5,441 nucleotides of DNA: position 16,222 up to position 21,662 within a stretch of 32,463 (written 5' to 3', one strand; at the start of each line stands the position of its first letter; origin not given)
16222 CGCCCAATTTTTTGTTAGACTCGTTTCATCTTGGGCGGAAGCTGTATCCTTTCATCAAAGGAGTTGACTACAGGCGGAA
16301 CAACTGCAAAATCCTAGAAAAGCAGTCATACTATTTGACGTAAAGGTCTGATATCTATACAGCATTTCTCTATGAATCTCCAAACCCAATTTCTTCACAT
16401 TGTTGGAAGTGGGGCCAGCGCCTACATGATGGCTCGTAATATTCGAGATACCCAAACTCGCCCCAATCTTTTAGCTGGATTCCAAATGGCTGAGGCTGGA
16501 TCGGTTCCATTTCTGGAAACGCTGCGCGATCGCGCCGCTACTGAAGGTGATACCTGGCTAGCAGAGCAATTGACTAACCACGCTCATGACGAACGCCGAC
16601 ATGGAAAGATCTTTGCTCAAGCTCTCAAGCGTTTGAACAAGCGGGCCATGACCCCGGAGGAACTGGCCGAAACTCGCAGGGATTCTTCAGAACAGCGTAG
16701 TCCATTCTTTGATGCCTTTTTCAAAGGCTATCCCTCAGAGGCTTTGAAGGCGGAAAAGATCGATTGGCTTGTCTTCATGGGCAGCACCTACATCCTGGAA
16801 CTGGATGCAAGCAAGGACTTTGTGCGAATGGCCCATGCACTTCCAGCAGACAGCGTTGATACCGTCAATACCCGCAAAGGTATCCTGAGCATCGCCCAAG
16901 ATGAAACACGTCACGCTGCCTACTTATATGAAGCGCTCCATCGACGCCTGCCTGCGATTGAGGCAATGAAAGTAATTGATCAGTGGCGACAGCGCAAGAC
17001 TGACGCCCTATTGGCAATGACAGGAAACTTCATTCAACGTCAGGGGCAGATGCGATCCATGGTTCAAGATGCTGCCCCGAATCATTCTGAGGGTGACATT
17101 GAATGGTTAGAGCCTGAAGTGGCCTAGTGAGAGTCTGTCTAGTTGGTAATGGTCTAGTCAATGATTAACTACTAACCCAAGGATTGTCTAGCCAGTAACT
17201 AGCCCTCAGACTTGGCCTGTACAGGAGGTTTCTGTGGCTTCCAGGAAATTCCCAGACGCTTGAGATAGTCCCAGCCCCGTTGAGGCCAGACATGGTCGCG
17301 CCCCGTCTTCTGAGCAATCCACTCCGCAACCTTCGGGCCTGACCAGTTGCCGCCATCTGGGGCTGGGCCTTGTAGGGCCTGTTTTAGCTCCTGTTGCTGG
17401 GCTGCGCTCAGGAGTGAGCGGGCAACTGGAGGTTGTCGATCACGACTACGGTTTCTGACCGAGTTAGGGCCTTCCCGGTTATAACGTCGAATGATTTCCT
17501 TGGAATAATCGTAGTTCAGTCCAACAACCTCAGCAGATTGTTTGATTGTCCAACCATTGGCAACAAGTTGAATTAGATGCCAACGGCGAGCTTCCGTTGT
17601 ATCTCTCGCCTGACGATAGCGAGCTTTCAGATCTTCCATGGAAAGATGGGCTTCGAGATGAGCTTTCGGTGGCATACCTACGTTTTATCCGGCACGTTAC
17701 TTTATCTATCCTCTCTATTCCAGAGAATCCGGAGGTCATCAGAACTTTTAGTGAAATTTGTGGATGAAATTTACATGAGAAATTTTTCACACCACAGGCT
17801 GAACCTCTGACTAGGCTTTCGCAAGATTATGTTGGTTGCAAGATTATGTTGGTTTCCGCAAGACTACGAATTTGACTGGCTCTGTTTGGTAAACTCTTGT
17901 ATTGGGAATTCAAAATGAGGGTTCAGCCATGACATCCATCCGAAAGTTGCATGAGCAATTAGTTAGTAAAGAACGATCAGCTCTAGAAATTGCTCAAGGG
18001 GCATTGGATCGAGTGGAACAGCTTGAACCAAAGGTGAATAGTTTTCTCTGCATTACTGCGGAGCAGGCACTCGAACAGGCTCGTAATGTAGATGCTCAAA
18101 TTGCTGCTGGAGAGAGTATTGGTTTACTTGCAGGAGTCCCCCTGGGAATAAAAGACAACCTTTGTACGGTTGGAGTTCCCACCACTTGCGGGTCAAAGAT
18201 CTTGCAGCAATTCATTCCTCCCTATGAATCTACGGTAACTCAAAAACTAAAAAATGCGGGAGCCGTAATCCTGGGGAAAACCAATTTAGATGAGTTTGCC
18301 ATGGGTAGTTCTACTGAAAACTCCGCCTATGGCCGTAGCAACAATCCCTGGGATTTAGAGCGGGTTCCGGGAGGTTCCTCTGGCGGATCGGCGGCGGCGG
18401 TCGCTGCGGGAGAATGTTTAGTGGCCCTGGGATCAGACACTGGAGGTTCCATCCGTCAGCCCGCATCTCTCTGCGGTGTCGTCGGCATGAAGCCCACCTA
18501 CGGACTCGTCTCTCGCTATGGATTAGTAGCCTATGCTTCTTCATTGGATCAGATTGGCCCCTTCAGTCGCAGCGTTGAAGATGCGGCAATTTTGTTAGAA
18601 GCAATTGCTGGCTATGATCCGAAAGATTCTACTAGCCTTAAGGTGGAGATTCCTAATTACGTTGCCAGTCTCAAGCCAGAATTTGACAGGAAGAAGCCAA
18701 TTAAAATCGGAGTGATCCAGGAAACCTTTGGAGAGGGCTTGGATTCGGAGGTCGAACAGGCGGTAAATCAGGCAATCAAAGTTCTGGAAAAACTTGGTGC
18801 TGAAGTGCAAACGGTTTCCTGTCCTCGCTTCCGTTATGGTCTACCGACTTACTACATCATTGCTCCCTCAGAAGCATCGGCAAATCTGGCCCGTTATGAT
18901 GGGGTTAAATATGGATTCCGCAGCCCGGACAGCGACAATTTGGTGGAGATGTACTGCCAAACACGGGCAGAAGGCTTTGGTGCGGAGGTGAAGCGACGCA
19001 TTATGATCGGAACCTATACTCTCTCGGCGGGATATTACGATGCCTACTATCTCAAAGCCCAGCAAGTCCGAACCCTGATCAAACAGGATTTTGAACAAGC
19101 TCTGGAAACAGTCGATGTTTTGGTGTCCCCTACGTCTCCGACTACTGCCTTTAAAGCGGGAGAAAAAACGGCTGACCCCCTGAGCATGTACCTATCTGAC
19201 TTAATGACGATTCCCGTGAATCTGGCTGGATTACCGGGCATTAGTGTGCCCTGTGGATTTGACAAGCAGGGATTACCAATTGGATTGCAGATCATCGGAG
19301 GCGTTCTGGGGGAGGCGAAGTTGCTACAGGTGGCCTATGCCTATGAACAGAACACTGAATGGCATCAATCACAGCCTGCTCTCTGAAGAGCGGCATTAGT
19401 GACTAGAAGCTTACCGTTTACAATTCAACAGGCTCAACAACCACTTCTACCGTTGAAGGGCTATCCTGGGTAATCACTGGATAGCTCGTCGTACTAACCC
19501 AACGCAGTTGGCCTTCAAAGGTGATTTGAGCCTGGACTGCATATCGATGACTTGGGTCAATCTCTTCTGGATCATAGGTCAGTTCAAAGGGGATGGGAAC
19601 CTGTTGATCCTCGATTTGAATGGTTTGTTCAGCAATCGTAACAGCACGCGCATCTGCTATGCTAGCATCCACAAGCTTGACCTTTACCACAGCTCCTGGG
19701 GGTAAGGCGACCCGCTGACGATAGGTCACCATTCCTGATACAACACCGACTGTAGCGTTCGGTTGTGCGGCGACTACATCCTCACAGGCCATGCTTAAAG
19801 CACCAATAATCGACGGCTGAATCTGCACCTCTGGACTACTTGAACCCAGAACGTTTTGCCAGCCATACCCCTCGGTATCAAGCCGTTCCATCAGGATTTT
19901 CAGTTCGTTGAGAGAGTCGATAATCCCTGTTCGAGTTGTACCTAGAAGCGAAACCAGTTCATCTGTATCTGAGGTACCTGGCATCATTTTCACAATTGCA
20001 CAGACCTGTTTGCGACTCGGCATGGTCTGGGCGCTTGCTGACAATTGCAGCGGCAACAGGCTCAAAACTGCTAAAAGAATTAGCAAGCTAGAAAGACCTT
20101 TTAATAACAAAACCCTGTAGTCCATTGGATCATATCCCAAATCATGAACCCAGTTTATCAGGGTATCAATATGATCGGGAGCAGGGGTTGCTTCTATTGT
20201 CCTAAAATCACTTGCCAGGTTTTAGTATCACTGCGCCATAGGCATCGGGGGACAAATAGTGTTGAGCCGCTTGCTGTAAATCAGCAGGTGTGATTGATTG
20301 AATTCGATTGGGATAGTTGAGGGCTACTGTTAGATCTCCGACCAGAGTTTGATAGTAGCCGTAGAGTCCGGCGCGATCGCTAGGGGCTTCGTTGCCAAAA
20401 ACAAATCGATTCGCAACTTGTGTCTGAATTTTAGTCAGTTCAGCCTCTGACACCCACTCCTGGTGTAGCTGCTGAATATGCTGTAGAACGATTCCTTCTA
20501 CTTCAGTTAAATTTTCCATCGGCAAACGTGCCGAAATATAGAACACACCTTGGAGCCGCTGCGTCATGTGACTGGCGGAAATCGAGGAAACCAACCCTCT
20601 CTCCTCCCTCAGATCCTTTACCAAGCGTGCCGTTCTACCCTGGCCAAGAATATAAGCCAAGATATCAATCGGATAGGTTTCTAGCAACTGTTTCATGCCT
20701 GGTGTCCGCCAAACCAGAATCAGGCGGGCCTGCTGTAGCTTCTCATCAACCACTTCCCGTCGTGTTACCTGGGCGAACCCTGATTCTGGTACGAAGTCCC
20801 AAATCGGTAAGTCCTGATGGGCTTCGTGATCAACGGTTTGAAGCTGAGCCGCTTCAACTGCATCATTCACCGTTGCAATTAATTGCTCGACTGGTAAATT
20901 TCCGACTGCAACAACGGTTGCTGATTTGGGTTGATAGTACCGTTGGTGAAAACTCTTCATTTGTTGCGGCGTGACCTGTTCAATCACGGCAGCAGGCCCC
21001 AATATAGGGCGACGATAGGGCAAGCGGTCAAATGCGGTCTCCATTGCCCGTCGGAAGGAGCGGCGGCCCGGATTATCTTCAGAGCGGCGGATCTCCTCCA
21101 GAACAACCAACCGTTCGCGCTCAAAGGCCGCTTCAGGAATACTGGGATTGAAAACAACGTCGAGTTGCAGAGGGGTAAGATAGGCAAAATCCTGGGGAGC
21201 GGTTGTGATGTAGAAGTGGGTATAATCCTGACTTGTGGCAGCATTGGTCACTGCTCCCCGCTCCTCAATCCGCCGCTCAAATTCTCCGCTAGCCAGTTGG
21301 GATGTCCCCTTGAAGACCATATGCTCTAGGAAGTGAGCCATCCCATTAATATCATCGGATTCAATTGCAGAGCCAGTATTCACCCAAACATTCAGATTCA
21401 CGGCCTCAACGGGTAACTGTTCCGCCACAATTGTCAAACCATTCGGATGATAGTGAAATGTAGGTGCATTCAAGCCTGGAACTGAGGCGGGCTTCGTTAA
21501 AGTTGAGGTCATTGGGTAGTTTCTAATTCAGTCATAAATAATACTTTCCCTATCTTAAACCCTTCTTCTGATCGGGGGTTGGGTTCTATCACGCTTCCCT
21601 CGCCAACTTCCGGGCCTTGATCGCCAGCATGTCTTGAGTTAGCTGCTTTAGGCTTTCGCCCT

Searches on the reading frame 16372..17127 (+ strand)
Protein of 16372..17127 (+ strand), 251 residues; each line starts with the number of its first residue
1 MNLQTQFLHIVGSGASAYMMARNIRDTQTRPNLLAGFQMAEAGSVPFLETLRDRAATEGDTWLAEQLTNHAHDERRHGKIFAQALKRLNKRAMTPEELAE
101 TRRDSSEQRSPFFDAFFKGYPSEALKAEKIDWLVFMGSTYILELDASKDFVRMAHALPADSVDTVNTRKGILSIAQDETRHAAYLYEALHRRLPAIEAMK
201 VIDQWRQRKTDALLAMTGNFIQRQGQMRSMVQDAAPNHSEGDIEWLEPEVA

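Call 39: find_encoding_contigs(protein=window:16372-17127:+, flank=10000, max_places=5)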
Protein window:16372-17127:+ (251 aa): 1 contig read that carries it; 1 place shown.
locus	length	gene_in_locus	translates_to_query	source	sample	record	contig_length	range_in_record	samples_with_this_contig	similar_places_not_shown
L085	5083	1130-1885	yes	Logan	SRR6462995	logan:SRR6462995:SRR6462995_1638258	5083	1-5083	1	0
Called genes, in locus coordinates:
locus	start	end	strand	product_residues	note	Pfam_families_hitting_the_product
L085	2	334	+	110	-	?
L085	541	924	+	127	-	-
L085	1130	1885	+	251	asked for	PF02915:Rubrerythrin (faint)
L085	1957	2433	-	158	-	PF13384:HTH_23, PF13518:HTH_28 (weak), PF13551:HTH_29 (weak), PF13565:HTH_32, PF13592:HTH_33 (weak)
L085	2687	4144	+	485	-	PF01425:Amidase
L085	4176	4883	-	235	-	PF09619:YscW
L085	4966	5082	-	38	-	?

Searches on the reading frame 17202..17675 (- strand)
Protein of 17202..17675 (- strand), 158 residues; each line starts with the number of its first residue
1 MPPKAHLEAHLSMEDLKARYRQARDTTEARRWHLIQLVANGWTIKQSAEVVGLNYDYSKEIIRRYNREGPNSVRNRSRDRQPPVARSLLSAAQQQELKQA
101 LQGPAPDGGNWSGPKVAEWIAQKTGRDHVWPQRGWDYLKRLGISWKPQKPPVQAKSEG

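Call 56: search_protein_families(library=pfam, proteins=[window:17202-17675:-], max_evalue=0.01)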
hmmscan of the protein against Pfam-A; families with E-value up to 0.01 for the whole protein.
window:17202-17675:- (158 aa): 6 families
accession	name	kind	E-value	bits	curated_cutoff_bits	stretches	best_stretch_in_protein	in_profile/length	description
PF13384.12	HTH_23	-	1e-08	35.1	24.6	1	26-71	2-47/50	Homeodomain-like domain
PF13565.12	HTH_32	-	1.9e-08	35.1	33.7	1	61-125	5-61/73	Homeodomain-like domain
PF13551.12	HTH_29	-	1.1e-06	29.1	28.1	1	31-94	1-63/64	Winged helix-turn helix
PF13592.12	HTH_33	-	1.2e-06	28.5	25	1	108-149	2-43/60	Winged helix-turn helix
PF13518.12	HTH_28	-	1.9e-06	28.3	25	1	33-79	4-50/52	Helix-turn-helix domain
PF25267.1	TANGO6_N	-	0.0057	16.3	27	1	5-102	43-138/300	TANGO6 N-terminal domain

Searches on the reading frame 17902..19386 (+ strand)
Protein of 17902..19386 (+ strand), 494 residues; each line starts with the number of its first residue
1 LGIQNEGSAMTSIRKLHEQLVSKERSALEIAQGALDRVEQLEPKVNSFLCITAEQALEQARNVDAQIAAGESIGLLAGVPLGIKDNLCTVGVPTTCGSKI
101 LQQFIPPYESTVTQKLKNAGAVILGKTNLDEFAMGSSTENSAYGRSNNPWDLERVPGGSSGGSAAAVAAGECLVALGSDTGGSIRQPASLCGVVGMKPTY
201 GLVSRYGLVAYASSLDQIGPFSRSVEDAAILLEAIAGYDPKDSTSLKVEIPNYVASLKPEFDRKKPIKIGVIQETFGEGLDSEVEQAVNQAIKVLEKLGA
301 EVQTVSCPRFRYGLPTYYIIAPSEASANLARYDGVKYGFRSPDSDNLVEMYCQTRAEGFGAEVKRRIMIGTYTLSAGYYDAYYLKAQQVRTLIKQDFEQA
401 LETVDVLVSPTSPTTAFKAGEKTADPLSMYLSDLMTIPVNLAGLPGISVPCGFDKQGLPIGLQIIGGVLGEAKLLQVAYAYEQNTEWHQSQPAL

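Call 26: find_encoding_contigs(protein=window:17902-19386:+, flank=10000, max_places=10)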
Protein window:17902-19386:+ (494 aa): no gene with exactly this product is on record in the collection.

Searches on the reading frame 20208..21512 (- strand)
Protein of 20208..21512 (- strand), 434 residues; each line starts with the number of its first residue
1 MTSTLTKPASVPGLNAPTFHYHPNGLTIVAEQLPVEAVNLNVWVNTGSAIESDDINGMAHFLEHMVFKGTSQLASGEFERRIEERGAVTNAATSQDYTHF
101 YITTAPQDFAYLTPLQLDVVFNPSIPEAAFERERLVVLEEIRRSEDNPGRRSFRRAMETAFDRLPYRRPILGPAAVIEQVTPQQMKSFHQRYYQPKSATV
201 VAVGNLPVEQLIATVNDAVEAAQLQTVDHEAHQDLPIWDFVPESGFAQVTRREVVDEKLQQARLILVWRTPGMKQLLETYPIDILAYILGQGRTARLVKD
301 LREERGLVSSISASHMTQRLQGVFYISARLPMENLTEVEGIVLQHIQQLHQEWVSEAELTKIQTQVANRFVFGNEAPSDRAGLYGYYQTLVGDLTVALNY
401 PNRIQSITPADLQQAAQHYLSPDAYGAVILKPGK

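Call 31: find_encoding_contigs(protein=window:20208-21512:-, flank=10000, max_places=10)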
Protein window:20208-21512:- (434 aa): no gene with exactly this product is on record in the collection.
